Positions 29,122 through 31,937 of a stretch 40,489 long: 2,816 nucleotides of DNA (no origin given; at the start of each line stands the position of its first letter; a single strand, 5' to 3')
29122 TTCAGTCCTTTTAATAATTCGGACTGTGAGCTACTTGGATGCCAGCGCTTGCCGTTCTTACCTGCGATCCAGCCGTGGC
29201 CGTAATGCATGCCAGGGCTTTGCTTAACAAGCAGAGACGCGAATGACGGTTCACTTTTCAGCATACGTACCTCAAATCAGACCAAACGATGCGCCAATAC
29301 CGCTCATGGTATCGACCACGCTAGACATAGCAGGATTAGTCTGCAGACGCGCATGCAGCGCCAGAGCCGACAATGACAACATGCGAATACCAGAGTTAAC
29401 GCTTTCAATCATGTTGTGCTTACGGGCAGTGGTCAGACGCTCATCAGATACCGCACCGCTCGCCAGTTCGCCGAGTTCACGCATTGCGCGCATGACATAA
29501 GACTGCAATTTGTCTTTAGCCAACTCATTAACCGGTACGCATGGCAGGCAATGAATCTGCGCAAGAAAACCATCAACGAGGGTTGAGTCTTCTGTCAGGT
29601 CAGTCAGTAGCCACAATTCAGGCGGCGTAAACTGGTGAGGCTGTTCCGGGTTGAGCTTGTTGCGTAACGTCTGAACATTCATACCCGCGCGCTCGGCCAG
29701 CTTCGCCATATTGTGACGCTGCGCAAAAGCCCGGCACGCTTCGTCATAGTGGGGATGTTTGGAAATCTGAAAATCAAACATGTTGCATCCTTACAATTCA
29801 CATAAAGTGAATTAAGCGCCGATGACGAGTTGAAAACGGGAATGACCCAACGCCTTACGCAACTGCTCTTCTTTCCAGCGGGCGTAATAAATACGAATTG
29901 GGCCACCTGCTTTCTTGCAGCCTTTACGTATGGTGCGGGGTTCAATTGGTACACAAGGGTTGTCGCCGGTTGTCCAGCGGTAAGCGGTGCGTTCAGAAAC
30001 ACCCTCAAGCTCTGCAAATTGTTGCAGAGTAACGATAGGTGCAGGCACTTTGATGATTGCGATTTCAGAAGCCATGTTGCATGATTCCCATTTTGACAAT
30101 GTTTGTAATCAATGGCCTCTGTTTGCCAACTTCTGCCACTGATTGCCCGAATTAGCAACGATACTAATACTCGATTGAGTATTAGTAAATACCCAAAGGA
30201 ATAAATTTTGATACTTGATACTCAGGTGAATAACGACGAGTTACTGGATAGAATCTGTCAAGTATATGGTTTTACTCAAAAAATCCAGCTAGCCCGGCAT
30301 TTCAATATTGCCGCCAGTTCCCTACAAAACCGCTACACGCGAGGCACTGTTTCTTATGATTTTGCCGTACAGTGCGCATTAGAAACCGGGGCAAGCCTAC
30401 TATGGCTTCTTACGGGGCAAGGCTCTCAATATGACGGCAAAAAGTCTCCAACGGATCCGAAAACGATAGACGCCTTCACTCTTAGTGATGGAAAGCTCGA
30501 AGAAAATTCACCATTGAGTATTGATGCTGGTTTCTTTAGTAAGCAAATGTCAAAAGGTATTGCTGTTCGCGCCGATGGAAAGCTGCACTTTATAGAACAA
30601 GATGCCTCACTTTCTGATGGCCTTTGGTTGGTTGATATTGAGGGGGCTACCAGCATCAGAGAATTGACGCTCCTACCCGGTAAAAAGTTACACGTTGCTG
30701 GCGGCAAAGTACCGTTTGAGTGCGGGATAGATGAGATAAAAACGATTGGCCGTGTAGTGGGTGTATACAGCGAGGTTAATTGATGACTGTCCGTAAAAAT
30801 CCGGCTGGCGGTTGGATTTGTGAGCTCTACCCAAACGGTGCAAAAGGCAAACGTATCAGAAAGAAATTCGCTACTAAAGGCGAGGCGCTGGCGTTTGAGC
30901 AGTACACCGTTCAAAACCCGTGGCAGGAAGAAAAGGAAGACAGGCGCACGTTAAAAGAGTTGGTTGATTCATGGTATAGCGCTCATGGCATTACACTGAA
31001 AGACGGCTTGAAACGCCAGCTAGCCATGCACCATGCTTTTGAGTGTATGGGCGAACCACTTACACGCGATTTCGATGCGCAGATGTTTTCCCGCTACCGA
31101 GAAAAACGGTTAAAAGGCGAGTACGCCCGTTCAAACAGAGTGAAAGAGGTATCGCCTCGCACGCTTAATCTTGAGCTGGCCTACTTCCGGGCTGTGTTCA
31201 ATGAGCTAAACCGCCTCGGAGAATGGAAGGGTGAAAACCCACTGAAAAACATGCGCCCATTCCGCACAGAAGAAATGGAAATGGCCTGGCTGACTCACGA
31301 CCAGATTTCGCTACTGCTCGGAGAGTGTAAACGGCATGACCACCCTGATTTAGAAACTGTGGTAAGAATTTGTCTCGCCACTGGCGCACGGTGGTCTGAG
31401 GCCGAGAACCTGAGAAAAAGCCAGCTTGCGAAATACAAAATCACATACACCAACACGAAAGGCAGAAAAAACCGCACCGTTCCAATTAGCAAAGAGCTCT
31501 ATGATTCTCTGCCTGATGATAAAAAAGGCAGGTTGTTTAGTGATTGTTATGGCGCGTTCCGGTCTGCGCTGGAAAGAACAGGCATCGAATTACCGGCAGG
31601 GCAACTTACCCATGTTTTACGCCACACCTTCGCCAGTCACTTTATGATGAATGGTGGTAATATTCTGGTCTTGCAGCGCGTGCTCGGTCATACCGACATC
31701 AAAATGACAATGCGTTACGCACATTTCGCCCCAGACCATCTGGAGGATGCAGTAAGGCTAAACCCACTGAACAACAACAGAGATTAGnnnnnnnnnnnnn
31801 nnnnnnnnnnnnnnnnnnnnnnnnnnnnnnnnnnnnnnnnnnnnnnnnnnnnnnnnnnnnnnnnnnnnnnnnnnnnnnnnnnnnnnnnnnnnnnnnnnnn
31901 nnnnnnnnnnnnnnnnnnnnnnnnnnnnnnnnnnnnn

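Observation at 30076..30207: Compact lysis-lysogeny switch with a perfect 10-bp-arm palindrome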

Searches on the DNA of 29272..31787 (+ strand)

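Call 5: search_dna_similar(query=window:29272-31787:+, collection=phages, mode=near, max_rows=30)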
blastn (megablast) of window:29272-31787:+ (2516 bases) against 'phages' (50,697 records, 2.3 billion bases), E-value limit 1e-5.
Records with a match: 40; places in all: 41; records where one place covers at least 80% of the query: 20.
Best place of each record, by identity: 95-99% 2; 90-95% 14; 80-90% 22; 60-80% 2.
By first word of the organism name: Yersinia 17; Salmonella 10; Klebsiella 7; Escherichia 4; Erwinia 2.
By host as written in the record: Yersinia pestis EV76-CN 13; Klebsiella pneumoniae 7; Yersinia enterocolitica 4; - 3; Salmonella sp. 3; Erwinia tracheiphila 2; Salmonella enterica subsp. enterica serovar Typhimurium SE-BS17 2; Salmonella enterica subsp. salamae 10/99 II 2; and 4 more.
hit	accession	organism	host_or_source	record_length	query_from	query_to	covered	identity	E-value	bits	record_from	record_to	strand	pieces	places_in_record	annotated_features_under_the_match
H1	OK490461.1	Klebsiella phage Kp4882-2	Klebsiella pneumoniae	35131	1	2494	82%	90.4%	0e+0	2719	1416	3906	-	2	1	record has no annotation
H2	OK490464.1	Klebsiella phage Kp4884-2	Klebsiella pneumoniae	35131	1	2494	82%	90.4%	0e+0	2719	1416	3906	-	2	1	record has no annotation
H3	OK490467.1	Klebsiella phage Kp4885-2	Klebsiella pneumoniae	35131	1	2494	82%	90.4%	0e+0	2719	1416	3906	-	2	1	record has no annotation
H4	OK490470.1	Klebsiella phage Kp4886-2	Klebsiella pneumoniae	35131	1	2494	82%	90.4%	0e+0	2719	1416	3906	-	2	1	record has no annotation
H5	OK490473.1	Klebsiella phage Kp4887-2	Klebsiella pneumoniae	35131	1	2494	82%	90.4%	0e+0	2719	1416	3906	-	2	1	record has no annotation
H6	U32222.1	Escherichia phage 186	-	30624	1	2494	81%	92.3%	0e+0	2876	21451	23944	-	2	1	int: Int | cI: CI repressor | cII: CII (x2) | apl: Apl | Apl | and 4 other names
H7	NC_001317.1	Escherichia phage 186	-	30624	1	2494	81%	92.3%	0e+0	2876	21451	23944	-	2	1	int: integrase | cI: transcriptional repressor | cII: CII-like regulator | apl: Cox-like excisionase and repressor | Apl | and 5 other names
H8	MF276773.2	Erwinia phage EtG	Erwinia tracheiphila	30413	1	2498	79%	92.8%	0e+0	2874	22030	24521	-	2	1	integrase | repressor protein CI | regulatory protein CII | regulatory protein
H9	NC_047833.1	Erwinia phage EtG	Erwinia tracheiphila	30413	1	2498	79%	92.8%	0e+0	2874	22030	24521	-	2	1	integrase | transcriptional repressor | CII-like transcriptional activator | Cox-like excisionase and repressor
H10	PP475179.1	Yersinia phage GCS667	Yersinia pestis EV76-CN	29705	1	2498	80%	91.1%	0e+0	2718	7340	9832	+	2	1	integrase | putative cI repressor | regulatory protein CII | hypothetical protein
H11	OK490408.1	Klebsiella phage Kp4852-2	Klebsiella pneumoniae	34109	1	2497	78%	91.3%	0e+0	2672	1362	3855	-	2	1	record has no annotation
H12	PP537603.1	Yersinia phage vB_YpM_MHG51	Yersinia pestis EV76-CN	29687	1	2498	82%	86.7%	0e+0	2278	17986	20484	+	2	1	integrase | repressor protein cI | regulatory protein CII | apl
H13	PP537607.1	Yersinia phage vB_YpM_MHG101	Yersinia pestis EV76-CN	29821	1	2498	82%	86.7%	0e+0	2278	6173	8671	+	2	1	integrase | repressor protein cI | regulatory protein CII | apl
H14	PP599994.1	Yersinia phage vB_YpM_MHG39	Yersinia pestis EV76-CN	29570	1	2498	82%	86.7%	0e+0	2278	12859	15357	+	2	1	integrase | repressor protein cI | regulatory protein CII | apl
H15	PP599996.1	Yersinia phage vB_YpM_MHG7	Yersinia pestis EV76-CN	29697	1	2498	82%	86.7%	0e+0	2278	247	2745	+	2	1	integrase | repressor protein cI | regulatory protein CII | apl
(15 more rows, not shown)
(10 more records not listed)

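Call 6: get_annotated_region(hit=H6, flank=1500)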
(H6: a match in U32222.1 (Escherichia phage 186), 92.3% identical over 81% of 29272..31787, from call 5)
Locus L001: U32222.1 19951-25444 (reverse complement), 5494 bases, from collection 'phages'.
description: Escherichia phage 186, complete genome.
organism: Escherichia phage 186 (NCBI taxid 2681630)
taxonomy: Viruses; Duplodnaviria; Heunggongvirae; Uroviricota; Caudoviricetes; Peduoviridae; Eganvirus; Eganvirus ev186
host: -; source: -; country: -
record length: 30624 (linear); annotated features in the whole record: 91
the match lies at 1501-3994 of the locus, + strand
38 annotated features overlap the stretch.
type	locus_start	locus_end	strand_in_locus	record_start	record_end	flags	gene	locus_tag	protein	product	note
CDS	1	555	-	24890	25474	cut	-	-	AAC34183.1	Orf81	unknown function; not essential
CDS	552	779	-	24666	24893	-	-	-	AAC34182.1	Orf80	unknown function; not essential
CDS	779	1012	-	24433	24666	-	-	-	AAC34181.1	Orf79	unknown function; not essential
regulatory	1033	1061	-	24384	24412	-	-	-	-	terminator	tR1; one of a number of transcription terminators in this region that are anti-terminated during early lytic ...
CDS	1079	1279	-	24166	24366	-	dhr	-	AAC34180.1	Dhr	inhibits host DNA replication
CDS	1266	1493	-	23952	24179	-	fil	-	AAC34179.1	Fil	overexpression blocks cell division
CDS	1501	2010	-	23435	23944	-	cII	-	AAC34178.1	CII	DNA binding protein; has putative helix-turn-helix motif; required for establishment of lysogeny; activates pE, ...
regulatory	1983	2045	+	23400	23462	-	-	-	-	promoter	pE; activated by CII, allowing transcription of lysogenic operon; transcript for establishment of lysogeny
protein_bind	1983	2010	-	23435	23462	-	cII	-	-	CII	activate pE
protein_bind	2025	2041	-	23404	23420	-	-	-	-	CI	FR; probably responsible for CI repression of pE promoter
CDS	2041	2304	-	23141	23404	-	apl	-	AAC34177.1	Apl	contains putative helix-turn-helix DNA binding motif; excisionase; binds to attL; repressor: binds between and ...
regulatory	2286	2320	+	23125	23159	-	-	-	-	promoter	pL; repressed by Apl; inhibited by convergent pR promoter; activated by CI repression of pR; transcription of lysogenic ...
regulatory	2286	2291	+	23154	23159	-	-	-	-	minus_35_signal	pL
regulatory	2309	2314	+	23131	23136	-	-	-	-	minus_10_signal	pL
protein_bind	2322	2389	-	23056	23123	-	-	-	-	Apl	7 binding sites for Apl; locus of goa mutations; repression of pR and pL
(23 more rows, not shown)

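Call 7: search_dna_similar(query=window:30040-30560:+, collection=phages, mode=distant, max_rows=30)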
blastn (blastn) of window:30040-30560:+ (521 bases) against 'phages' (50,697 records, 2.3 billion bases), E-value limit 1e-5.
Records with a match: 32; places in all: 33; records where one place covers at least 80% of the query: 4.
Best place of each record, by identity: 80-90% 6; 60-80% 26.
By first word of the organism name: Yersinia 17; Klebsiella 6; Erwinia 4; Salmonella 3; Escherichia 2.
By host as written in the record: Yersinia pestis EV76-CN 13; Klebsiella pneumoniae 6; Yersinia enterocolitica 4; - 2; Erwinia amylovora 2; Erwinia tracheiphila 2; Salmonella enterica subsp. enterica serovar Typhimurium SE-BS17 2; Salmonella enterica subsp. enterica serovar Enteritidis CICC 21482 1.
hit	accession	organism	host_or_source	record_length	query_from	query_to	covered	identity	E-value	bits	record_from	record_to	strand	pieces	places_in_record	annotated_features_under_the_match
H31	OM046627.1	Yersinia phage vB_YenM_56.17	Yersinia enterocolitica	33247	2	462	88%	67.5%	7e-31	141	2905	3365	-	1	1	repressor protein cI | hypothetical protein | Cox protein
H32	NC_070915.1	Yersinia phage vB_YenM_56.17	Yersinia enterocolitica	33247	2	462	88%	67.5%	7e-31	141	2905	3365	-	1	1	transcriptional repressor | hypothetical protein | Cox-like excisionase and repressor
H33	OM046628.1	Yersinia phage vB_YenM_201.16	Yersinia enterocolitica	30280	2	462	88%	67.3%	9e-30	136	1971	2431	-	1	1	repressor protein cI | hypothetical protein | Cox protein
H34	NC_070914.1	Yersinia phage vB_YenM_201.16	Yersinia enterocolitica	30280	2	462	88%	67.3%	9e-30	136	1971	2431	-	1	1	transcriptional repressor | hypothetical protein | Cox-like excisionase and repressor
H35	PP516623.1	Yersinia phage vB_YpM_MDG94-186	Yersinia pestis EV76-CN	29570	1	383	74%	70.7%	5e-39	167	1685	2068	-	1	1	putative repressor protein cI | apl regulatory protein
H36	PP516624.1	Yersinia phage vB_YpM_MDG45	Yersinia pestis EV76-CN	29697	1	383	74%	70.7%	5e-39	167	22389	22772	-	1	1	putative repressor protein cI | apl regulatory protein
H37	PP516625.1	Yersinia phage vB_YpM_MHG38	Yersinia pestis EV76-CN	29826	1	383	74%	70.7%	5e-39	167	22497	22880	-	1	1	putative repressor protein cI | apl regulatory protein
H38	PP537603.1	Yersinia phage vB_YpM_MHG51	Yersinia pestis EV76-CN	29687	1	383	74%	70.7%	5e-39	167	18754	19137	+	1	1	repressor protein cI | apl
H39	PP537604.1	Yersinia phage vB_YpM_MHG55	Yersinia pestis EV76-CN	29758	1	383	74%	70.7%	5e-39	167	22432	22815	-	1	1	repressor protein cI | apl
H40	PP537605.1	Yersinia phage vB_YpM_MHG75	Yersinia pestis EV76-CN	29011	1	383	74%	70.7%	5e-39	167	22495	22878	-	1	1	repressor protein cI | apl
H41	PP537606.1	Yersinia phage vB_YpM_MHG96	Yersinia pestis EV76-CN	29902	1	383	74%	70.7%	5e-39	167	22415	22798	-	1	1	repressor protein cI | apl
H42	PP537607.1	Yersinia phage vB_YpM_MHG101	Yersinia pestis EV76-CN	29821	1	383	74%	70.7%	5e-39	167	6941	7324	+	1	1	repressor protein cI | apl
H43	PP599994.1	Yersinia phage vB_YpM_MHG39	Yersinia pestis EV76-CN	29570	1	383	74%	70.7%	5e-39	167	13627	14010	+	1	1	repressor protein cI | apl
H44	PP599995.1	Yersinia phage vB_YpM_MHG54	Yersinia pestis EV76-CN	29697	1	383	74%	70.7%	5e-39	167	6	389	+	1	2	repressor protein cI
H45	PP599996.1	Yersinia phage vB_YpM_MHG7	Yersinia pestis EV76-CN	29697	1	383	74%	70.7%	5e-39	167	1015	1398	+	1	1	repressor protein cI | apl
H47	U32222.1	Escherichia phage 186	-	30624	1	383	74%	67.5%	2e-24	119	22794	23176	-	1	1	cI: CI repressor | Apl | CI | promoter (x2) | apl: Apl | and 2 other names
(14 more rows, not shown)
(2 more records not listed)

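Call 16: search_dna_similar(query=window:30040-30560:+, collection=ecoli_genomes, mode=near, max_rows=15)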
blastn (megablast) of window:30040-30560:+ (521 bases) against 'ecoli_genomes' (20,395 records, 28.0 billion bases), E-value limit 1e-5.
Records with a match: 43; places in all: 43; records where one place covers at least 80% of the query: 37.
Genomes with a match: 43 of 5426; with a place that covers at least 80% of the query: 37. Places per genome that has any: lowest 1, median 1, highest 1. On chromosomes: 43 places; on plasmids: 0.
Best place of each record, by identity: >=99% 37; 90-95% 1; 80-90% 5.
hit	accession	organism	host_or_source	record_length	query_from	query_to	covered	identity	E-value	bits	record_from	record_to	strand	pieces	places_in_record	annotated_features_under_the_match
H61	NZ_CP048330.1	Escherichia coli strain 10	environment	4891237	1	521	100%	100.0%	0e+0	963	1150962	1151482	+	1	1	phage repressor protein CI | hypothetical protein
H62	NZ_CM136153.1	Escherichia coli strain PRO_A-1482-6W-A_ESBL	Homo sapiens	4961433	1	521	100%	100.0%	0e+0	963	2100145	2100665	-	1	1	phage repressor protein CI | hypothetical protein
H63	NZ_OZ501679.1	Escherichia coli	Homo sapiens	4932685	1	521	100%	100.0%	0e+0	963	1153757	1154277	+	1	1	phage repressor protein CI | hypothetical protein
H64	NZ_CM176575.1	Escherichia coli strain fS149a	Homo sapiens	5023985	1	521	100%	100.0%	0e+0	963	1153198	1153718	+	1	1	phage repressor protein CI | hypothetical protein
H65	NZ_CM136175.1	Escherichia coli strain PRO_A-1374-6M-A_ESBL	Homo sapiens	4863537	1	521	100%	99.8%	0e+0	957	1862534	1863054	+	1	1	phage repressor protein CI | hypothetical protein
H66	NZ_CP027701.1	Escherichia coli strain 675SK2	-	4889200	1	521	100%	99.6%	0e+0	952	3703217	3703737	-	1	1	phage repressor protein CI | hypothetical protein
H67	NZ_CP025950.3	Escherichia coli strain SCEC020023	Homo sapiens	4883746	1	521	100%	99.6%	0e+0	952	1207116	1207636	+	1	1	phage repressor protein CI | hypothetical protein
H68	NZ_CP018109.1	Escherichia coli strain MRSN346595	Homo sapiens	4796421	1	521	100%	99.6%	0e+0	952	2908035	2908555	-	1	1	phage repressor protein CI | hypothetical protein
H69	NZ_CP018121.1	Escherichia coli strain MRSN346355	Homo sapiens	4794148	1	521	100%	99.6%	0e+0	952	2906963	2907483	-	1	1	phage repressor protein CI | hypothetical protein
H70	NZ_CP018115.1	Escherichia coli strain MRSN346638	Homo sapiens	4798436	1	521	100%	99.6%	0e+0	952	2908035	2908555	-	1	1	phage repressor protein CI | hypothetical protein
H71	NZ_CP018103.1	Escherichia coli strain MRSN352231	Homo sapiens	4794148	1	521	100%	99.6%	0e+0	952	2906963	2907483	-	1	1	phage repressor protein CI | hypothetical protein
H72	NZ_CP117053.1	Escherichia coli strain MLI106K4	Homo sapiens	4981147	1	521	100%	99.6%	0e+0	952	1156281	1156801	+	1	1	phage repressor protein CI | hypothetical protein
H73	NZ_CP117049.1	Escherichia coli strain MLI106K2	Homo sapiens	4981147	1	521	100%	99.6%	0e+0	952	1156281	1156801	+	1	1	phage repressor protein CI | hypothetical protein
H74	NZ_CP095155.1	Escherichia coli strain Iso00041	Homo sapiens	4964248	1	521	100%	99.6%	0e+0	952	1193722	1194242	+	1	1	phage repressor protein CI | hypothetical protein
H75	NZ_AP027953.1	Escherichia coli strain VE-F5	-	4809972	1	521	100%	99.6%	0e+0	952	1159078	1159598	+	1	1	phage repressor protein CI | hypothetical protein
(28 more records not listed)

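Call 17: get_annotated_region(hit=H61, flank=1500)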
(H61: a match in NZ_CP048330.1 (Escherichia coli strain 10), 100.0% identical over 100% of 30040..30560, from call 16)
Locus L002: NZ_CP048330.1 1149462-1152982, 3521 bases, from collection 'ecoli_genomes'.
description: Escherichia coli strain 10 chromosome, complete genome
organism: Escherichia coli strain 10 (NCBI taxid 562)
replicon: chromosome; assembly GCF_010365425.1
host: -; source: environment; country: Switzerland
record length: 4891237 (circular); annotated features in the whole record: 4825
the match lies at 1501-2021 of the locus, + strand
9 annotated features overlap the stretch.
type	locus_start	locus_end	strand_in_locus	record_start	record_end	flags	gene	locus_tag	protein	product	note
CDS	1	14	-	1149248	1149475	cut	-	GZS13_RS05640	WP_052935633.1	TraR/DksA family transcriptional regulator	-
CDS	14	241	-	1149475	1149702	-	-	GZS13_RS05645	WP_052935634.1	DUF2732 domain-containing protein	-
CDS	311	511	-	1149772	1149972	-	-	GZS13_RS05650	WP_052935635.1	hypothetical protein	-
CDS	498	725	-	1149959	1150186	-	-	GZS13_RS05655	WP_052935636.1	phage filamentation protein Fil family protein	-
CDS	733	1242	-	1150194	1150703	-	-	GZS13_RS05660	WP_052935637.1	phage regulatory CII family protein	-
CDS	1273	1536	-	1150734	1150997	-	-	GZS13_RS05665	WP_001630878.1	hypothetical protein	-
CDS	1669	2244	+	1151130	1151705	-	-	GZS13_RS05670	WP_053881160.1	phage repressor protein CI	-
CDS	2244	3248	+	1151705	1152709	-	-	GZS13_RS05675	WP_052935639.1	phage integrase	-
CDS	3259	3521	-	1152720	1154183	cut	-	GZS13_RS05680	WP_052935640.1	hypothetical protein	-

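Call 55: search_rna_families(source=window, start=29700, end=30600, threshold=evalue, max_evalue=1)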
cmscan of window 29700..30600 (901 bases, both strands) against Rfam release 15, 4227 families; matches with E-value up to 1: 0.
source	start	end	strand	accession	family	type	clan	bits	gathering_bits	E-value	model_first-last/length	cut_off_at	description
